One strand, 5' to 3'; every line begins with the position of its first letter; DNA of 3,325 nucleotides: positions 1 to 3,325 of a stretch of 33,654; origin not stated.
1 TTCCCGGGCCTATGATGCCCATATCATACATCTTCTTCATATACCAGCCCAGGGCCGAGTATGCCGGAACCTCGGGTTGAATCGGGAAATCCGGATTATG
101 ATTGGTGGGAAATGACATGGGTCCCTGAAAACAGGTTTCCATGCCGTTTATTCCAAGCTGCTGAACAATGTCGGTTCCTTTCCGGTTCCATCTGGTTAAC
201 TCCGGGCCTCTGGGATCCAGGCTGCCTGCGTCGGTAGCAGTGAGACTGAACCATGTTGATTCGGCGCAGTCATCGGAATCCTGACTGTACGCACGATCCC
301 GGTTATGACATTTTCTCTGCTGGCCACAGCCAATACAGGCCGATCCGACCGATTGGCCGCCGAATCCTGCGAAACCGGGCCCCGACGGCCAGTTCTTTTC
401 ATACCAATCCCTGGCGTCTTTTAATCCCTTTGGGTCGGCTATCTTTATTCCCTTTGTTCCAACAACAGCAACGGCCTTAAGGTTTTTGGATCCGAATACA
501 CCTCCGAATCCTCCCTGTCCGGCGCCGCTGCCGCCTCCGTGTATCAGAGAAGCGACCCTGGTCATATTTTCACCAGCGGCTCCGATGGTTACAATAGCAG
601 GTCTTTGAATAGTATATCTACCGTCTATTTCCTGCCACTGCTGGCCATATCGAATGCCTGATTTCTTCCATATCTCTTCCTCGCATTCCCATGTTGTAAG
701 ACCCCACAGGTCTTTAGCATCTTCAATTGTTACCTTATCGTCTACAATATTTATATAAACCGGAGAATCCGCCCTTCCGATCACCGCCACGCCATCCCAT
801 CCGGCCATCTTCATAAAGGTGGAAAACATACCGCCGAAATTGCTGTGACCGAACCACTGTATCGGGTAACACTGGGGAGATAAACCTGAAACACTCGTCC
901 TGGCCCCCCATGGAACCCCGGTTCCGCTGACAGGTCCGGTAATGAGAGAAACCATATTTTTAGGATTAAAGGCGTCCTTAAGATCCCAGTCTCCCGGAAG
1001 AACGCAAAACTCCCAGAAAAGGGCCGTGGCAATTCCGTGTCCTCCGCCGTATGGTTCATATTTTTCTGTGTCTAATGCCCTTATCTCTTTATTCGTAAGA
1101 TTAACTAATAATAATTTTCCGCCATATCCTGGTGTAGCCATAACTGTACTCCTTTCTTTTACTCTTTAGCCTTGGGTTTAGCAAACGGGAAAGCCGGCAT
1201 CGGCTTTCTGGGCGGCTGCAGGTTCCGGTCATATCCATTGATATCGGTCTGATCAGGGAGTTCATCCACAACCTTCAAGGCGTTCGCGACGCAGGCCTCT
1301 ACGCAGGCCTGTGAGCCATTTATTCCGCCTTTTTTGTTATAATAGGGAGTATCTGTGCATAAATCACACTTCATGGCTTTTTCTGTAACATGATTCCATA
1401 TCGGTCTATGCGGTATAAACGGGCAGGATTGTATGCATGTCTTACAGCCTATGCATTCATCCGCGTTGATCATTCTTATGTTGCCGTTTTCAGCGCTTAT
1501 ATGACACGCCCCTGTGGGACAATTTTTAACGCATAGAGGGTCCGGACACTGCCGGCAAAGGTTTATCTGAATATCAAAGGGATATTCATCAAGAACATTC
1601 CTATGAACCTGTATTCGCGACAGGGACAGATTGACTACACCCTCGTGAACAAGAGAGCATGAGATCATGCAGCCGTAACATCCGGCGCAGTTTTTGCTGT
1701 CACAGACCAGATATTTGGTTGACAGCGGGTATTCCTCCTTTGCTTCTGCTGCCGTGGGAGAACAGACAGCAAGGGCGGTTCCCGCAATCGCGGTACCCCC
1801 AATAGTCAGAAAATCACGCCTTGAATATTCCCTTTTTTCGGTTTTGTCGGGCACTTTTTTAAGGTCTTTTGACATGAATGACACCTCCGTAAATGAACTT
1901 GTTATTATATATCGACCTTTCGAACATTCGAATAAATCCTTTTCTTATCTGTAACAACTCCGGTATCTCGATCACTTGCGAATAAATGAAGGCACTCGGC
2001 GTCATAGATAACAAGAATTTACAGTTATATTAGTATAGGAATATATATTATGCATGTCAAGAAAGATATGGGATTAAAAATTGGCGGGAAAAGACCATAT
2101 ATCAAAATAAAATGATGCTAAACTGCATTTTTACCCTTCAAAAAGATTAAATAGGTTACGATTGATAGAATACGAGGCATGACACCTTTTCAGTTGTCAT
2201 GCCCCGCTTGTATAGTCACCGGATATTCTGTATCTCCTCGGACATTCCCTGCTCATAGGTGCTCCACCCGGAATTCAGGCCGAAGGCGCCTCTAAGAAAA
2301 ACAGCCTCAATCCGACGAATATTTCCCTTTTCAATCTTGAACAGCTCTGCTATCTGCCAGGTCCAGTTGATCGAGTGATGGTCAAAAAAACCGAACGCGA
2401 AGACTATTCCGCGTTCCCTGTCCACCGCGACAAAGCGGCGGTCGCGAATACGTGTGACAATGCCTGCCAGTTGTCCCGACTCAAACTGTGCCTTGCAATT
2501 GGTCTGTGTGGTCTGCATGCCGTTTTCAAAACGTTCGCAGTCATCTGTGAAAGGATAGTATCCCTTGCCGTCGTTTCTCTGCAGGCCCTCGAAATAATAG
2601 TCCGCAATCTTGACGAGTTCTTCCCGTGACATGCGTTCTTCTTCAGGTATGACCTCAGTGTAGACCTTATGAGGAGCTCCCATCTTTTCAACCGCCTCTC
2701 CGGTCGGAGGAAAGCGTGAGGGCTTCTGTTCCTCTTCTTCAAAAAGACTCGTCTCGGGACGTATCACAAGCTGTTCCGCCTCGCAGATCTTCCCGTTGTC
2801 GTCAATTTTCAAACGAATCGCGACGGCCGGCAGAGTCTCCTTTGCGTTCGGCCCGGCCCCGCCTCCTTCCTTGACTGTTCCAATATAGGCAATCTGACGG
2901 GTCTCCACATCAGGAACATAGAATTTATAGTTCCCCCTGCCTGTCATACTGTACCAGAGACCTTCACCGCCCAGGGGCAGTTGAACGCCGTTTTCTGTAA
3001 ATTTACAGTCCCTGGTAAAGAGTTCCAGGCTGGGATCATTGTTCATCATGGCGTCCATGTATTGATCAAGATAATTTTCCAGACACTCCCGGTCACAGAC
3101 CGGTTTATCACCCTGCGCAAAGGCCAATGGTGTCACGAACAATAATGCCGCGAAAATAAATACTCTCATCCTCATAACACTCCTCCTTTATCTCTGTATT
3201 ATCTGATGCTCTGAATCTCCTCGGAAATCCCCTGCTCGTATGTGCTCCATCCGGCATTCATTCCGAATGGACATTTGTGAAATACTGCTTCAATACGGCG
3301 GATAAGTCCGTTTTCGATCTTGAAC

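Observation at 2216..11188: Five-gene, seven-module expansion of an unnamed exported protein family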

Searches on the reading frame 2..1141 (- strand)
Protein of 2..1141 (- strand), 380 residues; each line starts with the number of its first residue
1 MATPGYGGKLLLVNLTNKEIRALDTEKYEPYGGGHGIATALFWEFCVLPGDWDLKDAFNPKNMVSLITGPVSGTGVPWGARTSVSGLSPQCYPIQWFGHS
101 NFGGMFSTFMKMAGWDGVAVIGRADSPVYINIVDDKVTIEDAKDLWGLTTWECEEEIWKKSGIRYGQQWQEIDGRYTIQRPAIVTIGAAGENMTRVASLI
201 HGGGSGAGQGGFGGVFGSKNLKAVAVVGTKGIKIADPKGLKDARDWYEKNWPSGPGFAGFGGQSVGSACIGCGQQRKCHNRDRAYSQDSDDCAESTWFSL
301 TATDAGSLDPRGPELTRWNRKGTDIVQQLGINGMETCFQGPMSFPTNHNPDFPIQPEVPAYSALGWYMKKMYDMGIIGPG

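Call 39: search_protein_families(library=ncbifam, proteins=[window:2-1141:-], max_evalue=0.01)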
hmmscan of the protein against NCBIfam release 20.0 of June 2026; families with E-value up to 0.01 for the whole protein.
seq(380 aa): 2 families
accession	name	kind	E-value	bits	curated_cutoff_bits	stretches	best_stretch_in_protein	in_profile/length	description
NF007354.0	PRK09849.1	equivalog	2e-50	172.1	868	1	4-246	6-225/703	aldehyde ferredoxin oxidoreductase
NF040818.1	GAPOR_Arch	equivalog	0.00081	17.8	1300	1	11-140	6-126/654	glyceraldehyde-3-phosphate:ferredoxin oxidoreductase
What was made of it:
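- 1..1141 (-): Context gene: the N-terminal 380 aa of an aldehyde:ferredoxin oxidoreductase (W/Mo pterin), cut off by the window edge. NCBIfam PRK09849 (YdhV-type AOR) E 2e-50 (call 39).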

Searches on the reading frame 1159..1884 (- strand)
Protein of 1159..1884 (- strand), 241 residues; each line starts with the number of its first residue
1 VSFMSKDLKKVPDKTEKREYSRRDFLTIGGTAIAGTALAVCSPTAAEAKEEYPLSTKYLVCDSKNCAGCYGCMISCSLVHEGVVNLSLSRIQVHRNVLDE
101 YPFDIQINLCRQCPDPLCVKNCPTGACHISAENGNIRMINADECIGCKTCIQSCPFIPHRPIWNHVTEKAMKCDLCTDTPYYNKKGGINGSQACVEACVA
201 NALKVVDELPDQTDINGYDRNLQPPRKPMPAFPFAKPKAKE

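Call 6: search_protein_families(library=pfam, proteins=[window:1159-1884:-], max_evalue=0.001)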
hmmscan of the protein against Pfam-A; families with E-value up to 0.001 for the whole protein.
window:1159-1884:- (241 aa): 9 families
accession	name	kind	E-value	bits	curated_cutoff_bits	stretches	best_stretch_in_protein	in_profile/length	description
PF13247.11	Fer4_11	-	2.2e-09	37.9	26.2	1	108-207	8-99/100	4Fe-4S dicluster domain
PF12838.12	Fer4_7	-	4.4e-08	33.9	27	1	110-156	2-50/52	4Fe-4S dicluster domain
PF13237.11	Fer4_10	-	1.1e-06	28.8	25.5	1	139-198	4-52/53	4Fe-4S dicluster domain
PF12797.12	Fer4_2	-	5.1e-05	23.4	24.5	1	138-156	4-22/22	4Fe-4S binding domain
PF12800.12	Fer4_4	-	5.2e-05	23.7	24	0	142-156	2-16/17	4Fe-4S binding domain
PF00037.32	Fer4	-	5.5e-05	23.3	21.1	1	139-156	3-20/24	4Fe-4S binding domain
PF12837.12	Fer4_6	-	0.00016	21.9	25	0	139-156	4-21/24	4Fe-4S binding domain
PF14697.11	Fer4_21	-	0.00047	20.7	35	0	105-156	3-53/59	4Fe-4S dicluster domain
PF13187.11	Fer4_9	-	0.00079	19.9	27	1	110-155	2-48/52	4Fe-4S dicluster domain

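Call 39: search_protein_families(library=ncbifam, proteins=[window:1159-1884:-], max_evalue=0.01)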
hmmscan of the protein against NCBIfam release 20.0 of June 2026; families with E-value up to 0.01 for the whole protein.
window:1159-1884:- (241 aa): 33 families (the best 25 are shown)
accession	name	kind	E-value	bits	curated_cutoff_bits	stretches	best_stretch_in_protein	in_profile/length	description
TIGR03149.1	cyt_nit_nrfC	equivalog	1.9e-25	89.5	377.6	1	20-210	2-186/225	cytochrome c nitrite reductase Fe-S protein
NF009408.0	PRK12769.1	equivalog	1.5e-19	69.6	1003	1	57-208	3-147/659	formate-dependent uric acid utilization protein AegA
TIGR02951.1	DMSO_dmsB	equivalog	1.5e-18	67.3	214.1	1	61-207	6-154/161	DMSO/selenate family reductase complex B subunit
NF011569.0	PRK14993.1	equivalog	4.2e-18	65.7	416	1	21-212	4-191/244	tetrathionate reductase subunit TtrB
NF008134.0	PRK10882.1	equivalog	6.5e-18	64.9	263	2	108-203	111-203/329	hydrogenase 2 operon protein HybA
NF045766.1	PhenlGlyoxDHPadI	equivalog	2.6e-17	62.7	700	1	59-206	7-136/443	NADH-dependent phenylglyoxylate dehydrogenase subunit beta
NF007382.0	PRK09898.1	equivalog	3.2e-16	59.5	213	1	20-179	13-189/208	ferredoxin-like protein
NF009451.0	PRK12809.1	equivalog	2.7e-15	55.7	1154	1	57-208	3-139/639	formate-dependent uric acid utilization protein YgfT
NF007658.0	PRK10330.1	equivalog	4.7e-13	49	260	1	57-208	3-157/181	electron transport protein HydN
TIGR01582.1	FDH-beta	equivalog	1.4e-12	47.3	334.7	1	104-204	87-178/283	formate dehydrogenase subunit beta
NF045797.1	DsrO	equivalog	2e-12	47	200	1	20-200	3-195/235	sulfate reduction electron transfer complex DsrMKJOP subunit DsrO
NF041715.1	arsenate_red_ArrB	equivalog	1.4e-11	44.4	450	1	59-156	5-101/233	arsenate respiratory reductase iron-sulfur subunit ArrB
NF038355.1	FDH3_beta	equivalog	1.5e-11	44.6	240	1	59-182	5-127/180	formate dehydrogenase FDH3 subunit beta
NF045715.1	sulf_resp_HmcB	equivalog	3.8e-11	42.6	420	2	109-204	106-194/307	sulfate respiration complex iron-sulfur protein HmcB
TIGR03478.1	DMSO_red_II_bet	subfamily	1.3e-10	40.8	480.7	1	108-203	129-215/321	DMSO reductase family type II enzyme, iron-sulfur subunit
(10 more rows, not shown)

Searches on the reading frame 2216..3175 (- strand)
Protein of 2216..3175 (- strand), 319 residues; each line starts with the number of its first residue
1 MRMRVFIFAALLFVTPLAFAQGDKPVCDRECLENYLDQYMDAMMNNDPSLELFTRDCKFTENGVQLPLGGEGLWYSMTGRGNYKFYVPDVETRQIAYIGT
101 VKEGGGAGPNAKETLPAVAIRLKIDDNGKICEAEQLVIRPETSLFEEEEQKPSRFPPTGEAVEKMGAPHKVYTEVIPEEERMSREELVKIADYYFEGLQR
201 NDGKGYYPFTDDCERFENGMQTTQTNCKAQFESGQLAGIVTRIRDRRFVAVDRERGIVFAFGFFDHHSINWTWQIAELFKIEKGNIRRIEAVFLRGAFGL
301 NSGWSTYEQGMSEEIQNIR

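Call 4: search_protein_families(library=pfam, proteins=[window:2216-3175:-], max_evalue=1)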
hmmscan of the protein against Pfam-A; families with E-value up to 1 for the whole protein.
window:2216-3175:- (319 aa): 0 families

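Call 5: search_protein_families(library=ncbifam, proteins=[window:2216-3175:-], max_evalue=1)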
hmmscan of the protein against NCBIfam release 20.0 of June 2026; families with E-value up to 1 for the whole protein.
window:2216-3175:- (319 aa): 1 family
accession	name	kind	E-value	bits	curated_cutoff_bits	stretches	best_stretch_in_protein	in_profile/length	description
NF053612.1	anchor_PA1041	equivalog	0.046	13.6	250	1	97-192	38-129/236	PA1041 family peptidoglycan-binding anchor lipoprotein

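Call 43: search_protein_representatives(alignment_id=A1)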
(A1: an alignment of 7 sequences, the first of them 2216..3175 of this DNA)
Query: 7 sequences, 320 profile positions. Proteins with E-value up to 0.001 (for the whole library): 4352; up to 1e-10: 2620; up to 1e-30: 757. The best 150 are listed.
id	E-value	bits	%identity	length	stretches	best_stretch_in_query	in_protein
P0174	1.6e-257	868.5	-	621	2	27-320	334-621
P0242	1.4e-162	556.5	-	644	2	13-319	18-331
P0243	1.1e-157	540.4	-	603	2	19-315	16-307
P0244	1.1e-135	468.1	-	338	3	27-176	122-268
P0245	5.9e-134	462.5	-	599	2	22-319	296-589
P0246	9.7e-132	455.2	-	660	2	12-316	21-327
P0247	1.3e-129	448.2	-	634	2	13-320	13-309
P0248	5.1e-128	443.0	-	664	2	11-316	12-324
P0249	4.5e-124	430.0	-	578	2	28-319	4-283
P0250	2.8e-122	424.1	-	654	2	20-316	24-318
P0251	9.1e-119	412.6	-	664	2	13-319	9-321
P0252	2.0e-117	408.2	-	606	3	20-316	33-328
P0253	3.1e-116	404.2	-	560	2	54-320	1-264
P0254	1.1e-115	402.5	-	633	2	27-319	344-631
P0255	9.9e-115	399.3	-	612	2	16-320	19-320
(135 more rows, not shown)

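Call 46: search_solved_structures(query=A1, max_evalue=10, show_alignments=3)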
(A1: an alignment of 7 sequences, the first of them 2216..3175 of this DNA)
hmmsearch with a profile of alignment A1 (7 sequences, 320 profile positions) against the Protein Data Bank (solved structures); distinct sequences matched with E-value up to 10: 4.
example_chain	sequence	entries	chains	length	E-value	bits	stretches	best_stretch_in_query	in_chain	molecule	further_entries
8uzp_M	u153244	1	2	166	0.016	17.5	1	82-177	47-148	stem_mimetic_01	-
9vkp_b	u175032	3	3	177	0.29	13.3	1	142-230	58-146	ATP synthase subunit b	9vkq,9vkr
7k58_L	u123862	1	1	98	0.63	12.2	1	32-99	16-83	Dynein light chain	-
6zyw_L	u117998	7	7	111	0.88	11.7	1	31-87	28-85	Dynein light chain | Dynein light chain LC8_3b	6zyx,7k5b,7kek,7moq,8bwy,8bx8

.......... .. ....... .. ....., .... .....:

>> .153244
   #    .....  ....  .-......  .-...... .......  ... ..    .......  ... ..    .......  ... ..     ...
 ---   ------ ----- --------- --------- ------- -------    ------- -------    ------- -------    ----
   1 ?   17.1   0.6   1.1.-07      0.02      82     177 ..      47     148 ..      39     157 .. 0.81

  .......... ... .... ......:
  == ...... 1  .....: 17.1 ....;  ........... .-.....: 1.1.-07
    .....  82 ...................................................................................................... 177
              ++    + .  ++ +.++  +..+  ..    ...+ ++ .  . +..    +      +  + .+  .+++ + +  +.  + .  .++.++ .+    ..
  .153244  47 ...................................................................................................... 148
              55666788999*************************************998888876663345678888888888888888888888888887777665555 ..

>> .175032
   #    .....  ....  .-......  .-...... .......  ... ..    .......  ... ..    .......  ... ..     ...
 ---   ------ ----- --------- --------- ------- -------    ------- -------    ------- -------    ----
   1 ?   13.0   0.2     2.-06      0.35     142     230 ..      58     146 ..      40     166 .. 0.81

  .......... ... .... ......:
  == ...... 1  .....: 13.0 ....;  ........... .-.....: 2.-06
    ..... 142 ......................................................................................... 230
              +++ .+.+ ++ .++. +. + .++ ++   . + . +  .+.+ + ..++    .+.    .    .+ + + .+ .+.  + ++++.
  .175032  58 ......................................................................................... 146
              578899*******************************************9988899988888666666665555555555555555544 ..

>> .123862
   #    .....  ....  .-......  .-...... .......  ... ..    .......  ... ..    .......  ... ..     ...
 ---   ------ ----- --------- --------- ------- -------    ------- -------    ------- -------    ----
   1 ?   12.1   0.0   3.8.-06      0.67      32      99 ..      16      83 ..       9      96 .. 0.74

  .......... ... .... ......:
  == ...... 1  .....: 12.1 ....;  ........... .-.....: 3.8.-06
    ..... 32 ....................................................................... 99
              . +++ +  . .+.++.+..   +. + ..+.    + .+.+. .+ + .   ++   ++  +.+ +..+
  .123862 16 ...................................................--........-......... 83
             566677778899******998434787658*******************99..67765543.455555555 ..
